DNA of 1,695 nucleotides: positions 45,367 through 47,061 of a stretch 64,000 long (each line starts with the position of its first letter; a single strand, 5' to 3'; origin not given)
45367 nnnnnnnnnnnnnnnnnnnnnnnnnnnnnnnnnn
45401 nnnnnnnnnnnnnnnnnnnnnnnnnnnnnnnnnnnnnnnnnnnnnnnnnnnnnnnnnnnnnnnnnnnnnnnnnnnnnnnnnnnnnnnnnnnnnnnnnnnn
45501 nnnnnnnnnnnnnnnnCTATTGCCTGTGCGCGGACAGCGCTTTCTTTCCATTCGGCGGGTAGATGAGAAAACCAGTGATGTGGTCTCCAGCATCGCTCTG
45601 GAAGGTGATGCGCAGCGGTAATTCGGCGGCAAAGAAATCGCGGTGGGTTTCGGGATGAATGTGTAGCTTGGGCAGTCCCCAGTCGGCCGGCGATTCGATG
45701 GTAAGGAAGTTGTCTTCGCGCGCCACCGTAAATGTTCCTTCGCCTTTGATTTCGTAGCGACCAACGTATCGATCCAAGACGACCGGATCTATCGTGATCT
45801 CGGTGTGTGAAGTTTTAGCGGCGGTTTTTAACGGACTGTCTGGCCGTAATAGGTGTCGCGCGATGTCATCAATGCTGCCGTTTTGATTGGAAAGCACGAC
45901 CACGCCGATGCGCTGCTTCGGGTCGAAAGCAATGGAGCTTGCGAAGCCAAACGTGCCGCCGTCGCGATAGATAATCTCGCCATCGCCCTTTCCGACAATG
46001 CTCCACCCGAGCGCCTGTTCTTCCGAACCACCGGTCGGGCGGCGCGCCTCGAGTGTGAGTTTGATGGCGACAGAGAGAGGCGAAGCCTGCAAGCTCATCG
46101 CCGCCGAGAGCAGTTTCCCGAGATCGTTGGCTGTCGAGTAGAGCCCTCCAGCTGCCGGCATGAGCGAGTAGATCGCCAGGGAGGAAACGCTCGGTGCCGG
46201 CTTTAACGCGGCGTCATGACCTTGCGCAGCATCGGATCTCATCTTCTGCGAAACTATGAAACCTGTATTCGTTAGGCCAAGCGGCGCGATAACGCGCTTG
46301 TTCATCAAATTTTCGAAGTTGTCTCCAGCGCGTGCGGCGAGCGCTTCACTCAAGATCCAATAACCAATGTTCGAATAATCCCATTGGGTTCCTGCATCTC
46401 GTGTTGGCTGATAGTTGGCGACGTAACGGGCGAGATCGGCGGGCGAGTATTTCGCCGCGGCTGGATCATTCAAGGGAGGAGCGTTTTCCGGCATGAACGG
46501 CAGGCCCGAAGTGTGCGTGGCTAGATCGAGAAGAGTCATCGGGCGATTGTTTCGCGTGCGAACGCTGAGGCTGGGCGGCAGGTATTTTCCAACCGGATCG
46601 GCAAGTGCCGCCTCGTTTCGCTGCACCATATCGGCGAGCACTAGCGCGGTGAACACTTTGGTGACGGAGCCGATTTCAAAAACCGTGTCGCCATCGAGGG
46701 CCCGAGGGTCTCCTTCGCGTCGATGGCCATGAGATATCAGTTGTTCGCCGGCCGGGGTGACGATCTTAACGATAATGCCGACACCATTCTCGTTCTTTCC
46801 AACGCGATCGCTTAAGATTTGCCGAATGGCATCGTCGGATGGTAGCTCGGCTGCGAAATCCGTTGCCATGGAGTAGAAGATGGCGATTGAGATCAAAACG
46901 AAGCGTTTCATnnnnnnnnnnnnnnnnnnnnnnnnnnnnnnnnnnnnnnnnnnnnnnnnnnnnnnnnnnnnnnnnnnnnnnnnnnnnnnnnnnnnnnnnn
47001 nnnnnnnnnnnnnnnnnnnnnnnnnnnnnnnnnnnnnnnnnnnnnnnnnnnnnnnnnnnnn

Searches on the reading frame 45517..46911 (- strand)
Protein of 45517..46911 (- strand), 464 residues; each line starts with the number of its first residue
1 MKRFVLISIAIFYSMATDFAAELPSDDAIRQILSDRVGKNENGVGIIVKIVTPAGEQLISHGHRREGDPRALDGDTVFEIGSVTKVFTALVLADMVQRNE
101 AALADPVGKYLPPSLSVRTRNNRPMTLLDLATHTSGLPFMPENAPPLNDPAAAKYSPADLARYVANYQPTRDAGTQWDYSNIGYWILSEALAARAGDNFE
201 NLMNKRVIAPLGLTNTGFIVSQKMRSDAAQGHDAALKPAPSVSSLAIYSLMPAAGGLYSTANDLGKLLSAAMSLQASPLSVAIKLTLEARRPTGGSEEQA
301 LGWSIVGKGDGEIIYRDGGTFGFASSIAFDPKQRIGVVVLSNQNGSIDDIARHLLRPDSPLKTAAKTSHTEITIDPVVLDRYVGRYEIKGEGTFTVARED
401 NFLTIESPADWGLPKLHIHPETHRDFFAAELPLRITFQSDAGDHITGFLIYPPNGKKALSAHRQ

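Call 9: search_protein_families(library=pfam, proteins=[window:45517-46911:-], max_evalue=0.01)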
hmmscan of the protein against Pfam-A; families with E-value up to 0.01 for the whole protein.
window:45517-46911:- (464 aa): 2 families
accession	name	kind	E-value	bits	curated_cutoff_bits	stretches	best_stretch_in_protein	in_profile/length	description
PF00144.29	Beta-lactamase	-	2.4e-61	208.2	27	1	51-349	21-316/329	Beta-lactamase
PF11954.13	DUF3471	-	1e-06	29.5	29.3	1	371-451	4-89/103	Domain of unknown function (DUF3471)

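Call 10: find_encoding_contigs(protein=window:45517-46911:-, flank=10000, max_places=6)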
Protein window:45517-46911:- (464 aa): 3 contigs read that carry it; 2 places shown.
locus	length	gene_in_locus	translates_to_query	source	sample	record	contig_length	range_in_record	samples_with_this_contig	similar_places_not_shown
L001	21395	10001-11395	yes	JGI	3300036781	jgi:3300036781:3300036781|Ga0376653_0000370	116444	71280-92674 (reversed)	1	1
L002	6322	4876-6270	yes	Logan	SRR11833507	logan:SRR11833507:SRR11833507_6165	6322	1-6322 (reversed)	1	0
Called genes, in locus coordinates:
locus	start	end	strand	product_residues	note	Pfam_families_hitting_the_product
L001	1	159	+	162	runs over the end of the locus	-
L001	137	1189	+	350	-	PF13365:Trypsin_2, PF00595:PDZ (weak), PF13180:PDZ_2, PF17820:PDZ_6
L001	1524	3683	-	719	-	PF22745:Nlig-Ia, PF01653:DNA_ligase_aden, PF03120:OB_DNA_ligase, PF03119:DNA_ligase_ZBD, PF12826:HHH_2 (faint), PF00533:BRCT, PF12738:PTCB-BRCT (weak)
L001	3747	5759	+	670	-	PF01869:BcrAD_BadFG, PF13580:SIS_2, PF22198:GKRP_SIS_2 (weak), PF22645:GKRP_SIS_N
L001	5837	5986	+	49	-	PF18919:DUF5670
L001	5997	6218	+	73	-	PF02656:DUF202 (faint)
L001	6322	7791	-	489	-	PF00089:Trypsin, PF13365:Trypsin_2, PF00595:PDZ, PF13180:PDZ_2, PF14685:PDZ_Tricorn (faint), PF00595:PDZ, PF13180:PDZ_2, PF17820:PDZ_6 (weak)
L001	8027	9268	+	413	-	PF12796:Ank_2, PF13606:Ank_3 (faint), PF13637:Ank_4 (faint), PF00023:Ank (faint), PF13857:Ank_5 (faint), PF03734:YkuD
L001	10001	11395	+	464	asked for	PF00144:Beta-lactamase, PF11954:DUF3471 (weak)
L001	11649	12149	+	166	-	-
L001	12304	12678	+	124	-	PF00903:Glyoxalase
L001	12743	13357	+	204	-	PF20408:Abhydrolase_11, PF00561:Abhydrolase_1 (faint), PF12146:Hydrolase_4 (faint)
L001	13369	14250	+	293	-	PF01007:IRK (faint), PF00520:Ion_trans (weak), PF07885:Ion_trans_2, PF17655:IRK_C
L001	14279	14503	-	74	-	-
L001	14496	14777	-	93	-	-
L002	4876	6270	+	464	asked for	PF00144:Beta-lactamase, PF11954:DUF3471 (weak)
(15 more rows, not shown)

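Call 28: find_homologous_proteins(query=window:45517-46911:-, max_evalue=1e-60)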
Query window:45517-46911:- (464 aa): 2736 proteins with E <= 1e-60 among 8000 candidates; the best 120 are listed.
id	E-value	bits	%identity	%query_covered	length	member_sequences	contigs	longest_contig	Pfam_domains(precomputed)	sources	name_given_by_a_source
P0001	0.0e+0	1040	100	100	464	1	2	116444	PF11954.14,PF00144.30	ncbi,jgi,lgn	ncbi:MAG TPA: serine hydrolase [Candidatus Udaeobacter sp.]|jgi:CubicO group peptidase (beta-lactama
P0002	4.5e-267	904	87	100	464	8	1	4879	PF00144.30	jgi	jgi:serine-type D-Ala-D-Ala carboxypeptidase/endopeptidase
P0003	4.4e-256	868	83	100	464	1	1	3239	PF11954.14,PF00144.30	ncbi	ncbi:MAG: serine hydrolase [Chthoniobacterales bacterium]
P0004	1.1e-253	860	82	100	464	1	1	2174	PF00144.30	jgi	jgi:CubicO group peptidase (beta-lactamase class C family)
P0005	1.6e-252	856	84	95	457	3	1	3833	PF11954.14,PF00144.30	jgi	jgi:serine-type D-Ala-D-Ala carboxypeptidase/endopeptidase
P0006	1.9e-250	849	82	100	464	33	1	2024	PF11954.14,PF00144.30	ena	-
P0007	8.8e-247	837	82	100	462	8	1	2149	PF11954.14,PF00144.30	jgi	jgi:serine-type D-Ala-D-Ala carboxypeptidase/endopeptidase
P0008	3.1e-246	836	81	100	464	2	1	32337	PF11954.14,PF00144.30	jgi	jgi:serine-type D-Ala-D-Ala carboxypeptidase/endopeptidase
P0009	8.8e-243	824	79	100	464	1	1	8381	PF11954.14,PF00144.30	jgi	jgi:D-alanyl-D-alanine-carboxypeptidase/D-alanyl-D-alanine-endopeptidase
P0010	8.6e-222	755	78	94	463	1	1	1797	PF11954.14,PF00144.30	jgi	-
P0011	1.0e-196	672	65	99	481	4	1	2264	PF11954.14,PF00144.30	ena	-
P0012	1.2e-196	672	64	99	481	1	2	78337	PF11954.14,PF00144.30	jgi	jgi:D-alanyl-D-alanine-carboxypeptidase/D-alanyl-D-alanine-endopeptidase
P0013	2.6e-196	671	65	99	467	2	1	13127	PF11954.14,PF00144.30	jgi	jgi:serine-type D-Ala-D-Ala carboxypeptidase/endopeptidase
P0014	2.7e-196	671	67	95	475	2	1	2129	PF11954.14,PF00144.30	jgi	jgi:serine-type D-Ala-D-Ala carboxypeptidase/endopeptidase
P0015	4.0e-196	670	68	95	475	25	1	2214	PF11954.14,PF00144.30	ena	-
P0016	4.4e-196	670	64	99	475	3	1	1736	PF11954.14,PF00144.30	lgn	-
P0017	4.9e-196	670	65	99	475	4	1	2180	PF11954.14,PF00144.30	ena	-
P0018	5.5e-196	670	66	95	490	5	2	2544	PF11954.14,PF00144.30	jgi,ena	jgi:D-alanyl-D-alanine-carboxypeptidase/D-alanyl-D-alanine-endopeptidase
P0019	1.5e-195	669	67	95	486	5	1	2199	PF11954.14,PF00144.30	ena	-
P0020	1.8e-195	668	66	96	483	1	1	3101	PF11954.14,PF00144.30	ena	-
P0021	2.4e-195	668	63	99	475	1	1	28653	PF11954.14,PF00144.30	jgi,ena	-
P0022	2.6e-195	668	66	95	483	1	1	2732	PF11954.14,PF00144.30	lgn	-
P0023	7.2e-195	666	63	98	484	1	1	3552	PF11954.14,PF00144.30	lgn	-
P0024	9.9e-195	666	63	99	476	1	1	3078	PF11954.14,PF00144.30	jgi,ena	-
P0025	1.0e-194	666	66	95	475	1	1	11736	PF11954.14,PF00144.30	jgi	jgi:D-alanyl-D-alanine-carboxypeptidase/D-alanyl-D-alanine-endopeptidase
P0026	2.6e-194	664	64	99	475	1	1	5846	PF11954.14,PF00144.30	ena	-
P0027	3.4e-194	664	65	95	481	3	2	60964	PF11954.14,PF00144.30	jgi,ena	-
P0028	4.7e-194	664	91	70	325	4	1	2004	PF11954.14,PF00144.30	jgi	jgi:CubicO group peptidase (beta-lactamase class C family)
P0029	9.5e-194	663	65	98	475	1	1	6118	PF11954.14,PF00144.30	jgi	jgi:CubicO group peptidase (beta-lactamase class C family)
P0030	2.4e-193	661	65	98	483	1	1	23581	PF11954.14,PF00144.30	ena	-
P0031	6.6e-193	660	65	99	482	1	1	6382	PF11954.14,PF00144.30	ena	-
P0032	6.2e-191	653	65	97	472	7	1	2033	PF11954.14,PF00144.30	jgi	jgi:D-alanyl-D-alanine-carboxypeptidase/D-alanyl-D-alanine-endopeptidase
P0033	6.9e-191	653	65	96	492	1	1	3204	PF11954.14,PF00144.30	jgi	jgi:serine-type D-Ala-D-Ala carboxypeptidase/endopeptidase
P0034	1.8e-190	652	64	95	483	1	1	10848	PF11954.14,PF00144.30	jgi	jgi:CubicO group peptidase (beta-lactamase class C family)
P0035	3.1e-190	651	63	98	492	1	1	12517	PF11954.14,PF00144.30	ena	-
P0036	1.1e-189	649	62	98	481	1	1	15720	PF11954.14,PF00144.30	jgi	jgi:CubicO group peptidase (beta-lactamase class C family)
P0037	2.0e-189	648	65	95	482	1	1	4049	PF11954.14,PF00144.30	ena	-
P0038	2.1e-189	648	63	99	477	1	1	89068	PF11954.14,PF00144.30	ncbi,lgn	-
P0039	3.6e-189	648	65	94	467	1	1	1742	PF00144.30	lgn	-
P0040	1.8e-188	645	65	95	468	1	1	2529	PF11954.14,PF00144.30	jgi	-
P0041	1.9e-188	645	65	95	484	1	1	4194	PF11954.14,PF00144.30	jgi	jgi:CubicO group peptidase (beta-lactamase class C family)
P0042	8.1e-188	643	62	98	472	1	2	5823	PF11954.14,PF00144.30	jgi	jgi:CubicO group peptidase (beta-lactamase class C family)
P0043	1.5e-187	642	63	95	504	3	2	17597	PF11954.14,PF00144.30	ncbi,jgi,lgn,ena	-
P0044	3.1e-187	641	63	96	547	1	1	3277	PF11954.14,PF00144.30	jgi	jgi:serine-type D-Ala-D-Ala carboxypeptidase/endopeptidase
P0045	7.5e-187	640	64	95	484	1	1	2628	PF11954.14,PF00144.30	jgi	jgi:D-alanyl-D-alanine-carboxypeptidase/D-alanyl-D-alanine-endopeptidase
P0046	8.9e-187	640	62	98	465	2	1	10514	PF11954.14,PF00144.30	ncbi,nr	ncbi:MAG: serine hydrolase, partial [Verrucomicrobiota bacterium]|nr:serine hydrolase [Verrucomicrob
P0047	1.4e-186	639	63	95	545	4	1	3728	PF11954.14,PF00144.30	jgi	jgi:CubicO group peptidase (beta-lactamase class C family)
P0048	1.4e-185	636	64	96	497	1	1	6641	PF11954.14,PF00144.30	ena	-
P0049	1.9e-185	635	62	100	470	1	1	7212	PF11954.14,PF00144.30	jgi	-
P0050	2.7e-185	635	62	95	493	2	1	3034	PF00144.30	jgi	jgi:serine-type D-Ala-D-Ala carboxypeptidase/endopeptidase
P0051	3.5e-185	634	62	100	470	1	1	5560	PF11954.14,PF00144.30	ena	-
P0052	1.1e-184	633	64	95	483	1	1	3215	PF11954.14,PF00144.30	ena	-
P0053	3.0e-184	631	61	98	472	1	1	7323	PF11954.14,PF00144.30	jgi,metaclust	metaclust:\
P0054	4.2e-184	631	62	100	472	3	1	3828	PF11954.14,PF00144.30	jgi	jgi:serine-type D-Ala-D-Ala carboxypeptidase/endopeptidase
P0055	6.1e-184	630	63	95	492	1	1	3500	PF11954.14,PF00144.30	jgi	-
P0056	6.5e-184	630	62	100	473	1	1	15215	PF11954.14,PF00144.30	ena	-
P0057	3.6e-183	628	61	98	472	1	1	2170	PF11954.14,PF00144.30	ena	-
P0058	3.8e-183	628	86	70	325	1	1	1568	PF11954.14,PF00144.30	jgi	jgi:CubicO group peptidase (beta-lactamase class C family)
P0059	4.2e-183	628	63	96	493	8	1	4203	PF11954.14,PF00144.30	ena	-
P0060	6.0e-183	627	60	98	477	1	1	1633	PF11954.14,PF00144.30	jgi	-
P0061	7.5e-183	627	61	100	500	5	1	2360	PF11954.14,PF00144.30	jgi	jgi:CubicO group peptidase (beta-lactamase class C family)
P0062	1.4e-182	626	63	95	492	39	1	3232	PF11954.14,PF00144.30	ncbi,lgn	-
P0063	2.3e-182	625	60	98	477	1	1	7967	PF11954.14,PF00144.30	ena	-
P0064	2.9e-182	625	60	100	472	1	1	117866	PF11954.14,PF00144.30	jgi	jgi:serine-type D-Ala-D-Ala carboxypeptidase/endopeptidase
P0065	4.5e-182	624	63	95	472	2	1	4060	PF00144.30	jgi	jgi:D-alanyl-D-alanine-carboxypeptidase/D-alanyl-D-alanine-endopeptidase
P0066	5.4e-182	624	60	98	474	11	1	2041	PF11954.14,PF00144.30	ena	-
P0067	1.7e-181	622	60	98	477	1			PF11954.14,PF00144.30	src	-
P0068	3.4e-181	621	60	98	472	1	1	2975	PF11954.14,PF00144.30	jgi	-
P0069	3.6e-181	621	60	98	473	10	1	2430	PF11954.14,PF00144.30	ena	-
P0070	4.7e-181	621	60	98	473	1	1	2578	PF11954.14,PF00144.30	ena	-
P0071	8.2e-181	620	60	98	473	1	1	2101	PF11954.14,PF00144.30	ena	-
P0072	8.7e-181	620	60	98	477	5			PF11954.14,PF00144.30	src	-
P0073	1.8e-180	619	59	99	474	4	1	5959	PF11954.14,PF00144.30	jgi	jgi:CubicO group peptidase (beta-lactamase class C family)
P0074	3.4e-180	618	59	99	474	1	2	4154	PF11954.14,PF00144.30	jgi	jgi:CubicO group peptidase (beta-lactamase class C family)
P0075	1.0e-179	616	59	99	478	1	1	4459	PF11954.14,PF00144.30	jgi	jgi:D-alanyl-D-alanine-carboxypeptidase/D-alanyl-D-alanine-endopeptidase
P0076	3.0e-179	615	59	98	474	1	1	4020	PF11954.14,PF00144.30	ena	-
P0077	1.8e-178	612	60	98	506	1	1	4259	PF00144.30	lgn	-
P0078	5.4e-178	611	58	98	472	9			PF11954.14,PF00144.30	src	-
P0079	7.9e-178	610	60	98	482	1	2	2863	PF00144.30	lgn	-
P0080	4.3e-177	608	61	95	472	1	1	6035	PF11954.14,PF00144.30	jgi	jgi:D-alanyl-D-alanine-carboxypeptidase/D-alanyl-D-alanine-endopeptidase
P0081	5.2e-177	607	58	98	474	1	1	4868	PF11954.14,PF00144.30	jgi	jgi:D-alanyl-D-alanine-carboxypeptidase/D-alanyl-D-alanine-endopeptidase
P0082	6.5e-177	607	59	98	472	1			PF11954.14,PF00144.30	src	-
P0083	9.2e-177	607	59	98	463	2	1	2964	PF11954.14,PF00144.30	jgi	jgi:D-alanyl-D-alanine-carboxypeptidase/D-alanyl-D-alanine-endopeptidase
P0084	4.2e-176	604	62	95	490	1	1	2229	PF11954.14,PF00144.30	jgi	jgi:serine-type D-Ala-D-Ala carboxypeptidase/endopeptidase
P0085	1.5e-175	603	59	99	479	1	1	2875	PF11954.14,PF00144.30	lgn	-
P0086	2.9e-175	602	58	98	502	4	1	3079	PF11954.14,PF00144.30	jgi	-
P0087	5.1e-175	601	59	98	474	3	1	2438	PF11954.14,PF00144.30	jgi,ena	jgi:CubicO group peptidase (beta-lactamase class C family)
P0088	5.7e-175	601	58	98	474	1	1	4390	PF11954.14,PF00144.30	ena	-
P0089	9.7e-175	600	58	98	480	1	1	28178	PF11954.14,PF00144.30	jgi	jgi:serine-type D-Ala-D-Ala carboxypeptidase/endopeptidase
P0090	1.0e-174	600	59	98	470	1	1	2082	PF11954.14,PF00144.30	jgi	jgi:serine-type D-Ala-D-Ala carboxypeptidase/endopeptidase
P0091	1.9e-174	599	59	95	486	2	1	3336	PF11954.14,PF00144.30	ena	-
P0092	5.2e-174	598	57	98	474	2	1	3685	PF11954.14,PF00144.30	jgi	jgi:D-alanyl-D-alanine-carboxypeptidase/D-alanyl-D-alanine-endopeptidase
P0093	1.3e-173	596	59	98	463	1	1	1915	PF11954.14,PF00144.30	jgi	jgi:CubicO group peptidase (beta-lactamase class C family)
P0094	1.7e-173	596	59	98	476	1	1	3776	PF11954.14,PF00144.30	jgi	jgi:D-alanyl-D-alanine-carboxypeptidase/D-alanyl-D-alanine-endopeptidase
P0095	1.5e-172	593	57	98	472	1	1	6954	PF11954.14,PF00144.30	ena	-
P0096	2.3e-172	592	59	98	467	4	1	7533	PF11954.14,PF00144.30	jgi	jgi:D-alanyl-D-alanine-carboxypeptidase/D-alanyl-D-alanine-endopeptidase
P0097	4.7e-172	591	58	98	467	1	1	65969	PF11954.14,PF00144.30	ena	-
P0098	1.2e-171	590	59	98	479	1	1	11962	PF00144.30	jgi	jgi:serine-type D-Ala-D-Ala carboxypeptidase/endopeptidase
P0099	2.4e-171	589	56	98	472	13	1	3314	PF11954.14,PF00144.30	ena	-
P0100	2.8e-171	589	58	98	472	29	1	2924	PF11954.14,PF00144.30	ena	-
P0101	4.7e-171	588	66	84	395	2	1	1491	PF11954.14,PF00144.30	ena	-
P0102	8.6e-171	587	58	98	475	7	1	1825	PF11954.14,PF00144.30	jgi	-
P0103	8.8e-171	587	66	84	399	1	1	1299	PF11954.14,PF00144.30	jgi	jgi:CubicO group peptidase (beta-lactamase class C family)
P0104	1.3e-170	586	57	98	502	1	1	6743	PF11954.14,PF00144.30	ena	-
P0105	2.2e-170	586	57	99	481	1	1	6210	PF11954.14,PF00144.30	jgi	jgi:serine-type D-Ala-D-Ala carboxypeptidase/endopeptidase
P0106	2.2e-170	586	56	100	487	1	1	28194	PF11954.14,PF00144.30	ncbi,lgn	-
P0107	3.4e-170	585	59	94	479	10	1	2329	PF11954.14,PF00144.30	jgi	jgi:serine-type D-Ala-D-Ala carboxypeptidase/endopeptidase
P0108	4.4e-170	585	59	96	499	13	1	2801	PF11954.14,PF00144.30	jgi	jgi:serine-type D-Ala-D-Ala carboxypeptidase/endopeptidase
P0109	6.3e-170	584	57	98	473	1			PF11954.14,PF00144.30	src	-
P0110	6.8e-170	584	56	100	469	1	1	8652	PF00144.30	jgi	jgi:serine-type D-Ala-D-Ala carboxypeptidase/endopeptidase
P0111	1.9e-169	583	58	95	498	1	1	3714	PF11954.14,PF00144.30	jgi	jgi:D-alanyl-D-alanine-carboxypeptidase/D-alanyl-D-alanine-endopeptidase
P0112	2.8e-169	582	57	98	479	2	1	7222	PF11954.14,PF00144.30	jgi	jgi:serine-type D-Ala-D-Ala carboxypeptidase/endopeptidase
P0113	3.5e-169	582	57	99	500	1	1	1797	PF11954.14,PF00144.30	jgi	jgi:CubicO group peptidase (beta-lactamase class C family)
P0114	6.1e-169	581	66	83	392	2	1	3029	PF11954.14,PF00144.30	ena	-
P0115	7.3e-168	577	57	98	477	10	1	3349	PF11954.14,PF00144.30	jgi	jgi:serine-type D-Ala-D-Ala carboxypeptidase/endopeptidase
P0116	1.0e-167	577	58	95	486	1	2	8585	PF11954.14,PF00144.30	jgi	jgi:D-alanyl-D-alanine-carboxypeptidase/D-alanyl-D-alanine-endopeptidase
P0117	2.2e-166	572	57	98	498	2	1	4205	PF11954.14,PF00144.30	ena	-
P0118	8.9e-166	570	54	98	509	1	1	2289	PF00144.30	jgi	jgi:CubicO group peptidase (beta-lactamase class C family)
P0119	2.1e-165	569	56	98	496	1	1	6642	PF11954.14,PF00144.30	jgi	jgi:D-alanyl-D-alanine-carboxypeptidase/D-alanyl-D-alanine-endopeptidase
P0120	1.1e-164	567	58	96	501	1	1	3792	PF11954.14,PF00144.30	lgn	-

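Call 29: find_encoding_contigs(protein=P0008, flank=10000, max_places=3)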
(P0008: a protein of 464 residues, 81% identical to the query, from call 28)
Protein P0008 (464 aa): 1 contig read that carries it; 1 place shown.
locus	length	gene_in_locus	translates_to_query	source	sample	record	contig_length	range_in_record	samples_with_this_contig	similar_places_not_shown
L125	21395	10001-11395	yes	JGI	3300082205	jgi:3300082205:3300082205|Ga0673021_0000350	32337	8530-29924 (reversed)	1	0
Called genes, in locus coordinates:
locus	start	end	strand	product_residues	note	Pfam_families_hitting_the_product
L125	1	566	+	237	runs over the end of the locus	-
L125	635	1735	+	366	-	PF22451:NirdL-like_HTH (faint), PF17805:AsnC_trans_reg2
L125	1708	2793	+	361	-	PF02885:Glycos_trans_3N, PF00591:Glycos_transf_3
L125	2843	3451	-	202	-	PF03099:BPL_LplA_LipB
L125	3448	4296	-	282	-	PF02749:QRPTase_N, PF01729:QRPTase_C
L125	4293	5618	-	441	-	PF01979:Amidohydro_1, PF07969:Amidohydro_3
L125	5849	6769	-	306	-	PF02739:5_3_exonuc_N, PF01367:5_3_exonuc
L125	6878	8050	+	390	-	-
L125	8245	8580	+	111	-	-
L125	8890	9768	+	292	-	PF00561:Abhydrolase_1, PF12146:Hydrolase_4, PF12697:Abhydrolase_6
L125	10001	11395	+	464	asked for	PF00144:Beta-lactamase, PF11954:DUF3471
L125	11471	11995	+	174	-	PF13302:Acetyltransf_3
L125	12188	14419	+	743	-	PF02922:CBM_48, PF00128:Alpha-amylase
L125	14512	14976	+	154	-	PF18856:baeRF_family12 (weak), PF10116:Host_attach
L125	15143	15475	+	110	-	PF02482:Ribosomal_S30AE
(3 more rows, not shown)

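Call 30: find_encoding_contigs(protein=P0009, flank=10000, max_places=3)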
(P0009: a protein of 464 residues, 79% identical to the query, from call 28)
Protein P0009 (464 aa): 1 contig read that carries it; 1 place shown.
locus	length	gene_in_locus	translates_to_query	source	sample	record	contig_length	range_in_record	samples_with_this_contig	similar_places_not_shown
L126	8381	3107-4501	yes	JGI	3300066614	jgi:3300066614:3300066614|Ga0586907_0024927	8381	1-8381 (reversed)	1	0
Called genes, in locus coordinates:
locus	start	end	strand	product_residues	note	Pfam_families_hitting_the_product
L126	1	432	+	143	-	?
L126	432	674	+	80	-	-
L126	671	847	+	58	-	-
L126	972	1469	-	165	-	PF08281:Sigma70_r4_2 (weak), PF00196:GerE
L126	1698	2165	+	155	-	-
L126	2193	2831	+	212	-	-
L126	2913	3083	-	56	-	-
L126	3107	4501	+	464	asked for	PF00144:Beta-lactamase, PF11954:DUF3471 (faint)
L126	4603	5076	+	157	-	-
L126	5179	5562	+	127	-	-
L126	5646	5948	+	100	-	-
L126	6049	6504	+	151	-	-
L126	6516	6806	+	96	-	-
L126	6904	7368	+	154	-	-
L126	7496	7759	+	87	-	-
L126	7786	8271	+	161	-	PF13453:Zn_ribbon_TFIIB (faint)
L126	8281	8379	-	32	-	?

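Call 31: find_encoding_contigs(protein=P0002, flank=10000, max_places=3)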
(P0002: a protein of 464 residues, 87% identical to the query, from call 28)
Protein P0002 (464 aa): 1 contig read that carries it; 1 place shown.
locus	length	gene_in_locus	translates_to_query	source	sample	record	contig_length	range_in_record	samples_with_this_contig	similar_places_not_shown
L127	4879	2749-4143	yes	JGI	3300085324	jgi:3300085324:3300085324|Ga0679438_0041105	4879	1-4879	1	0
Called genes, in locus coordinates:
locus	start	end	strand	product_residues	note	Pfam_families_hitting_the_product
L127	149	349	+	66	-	-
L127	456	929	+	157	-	-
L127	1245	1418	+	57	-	-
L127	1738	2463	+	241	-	PF01510:Amidase_2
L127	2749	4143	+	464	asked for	PF00144:Beta-lactamase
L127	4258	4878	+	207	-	?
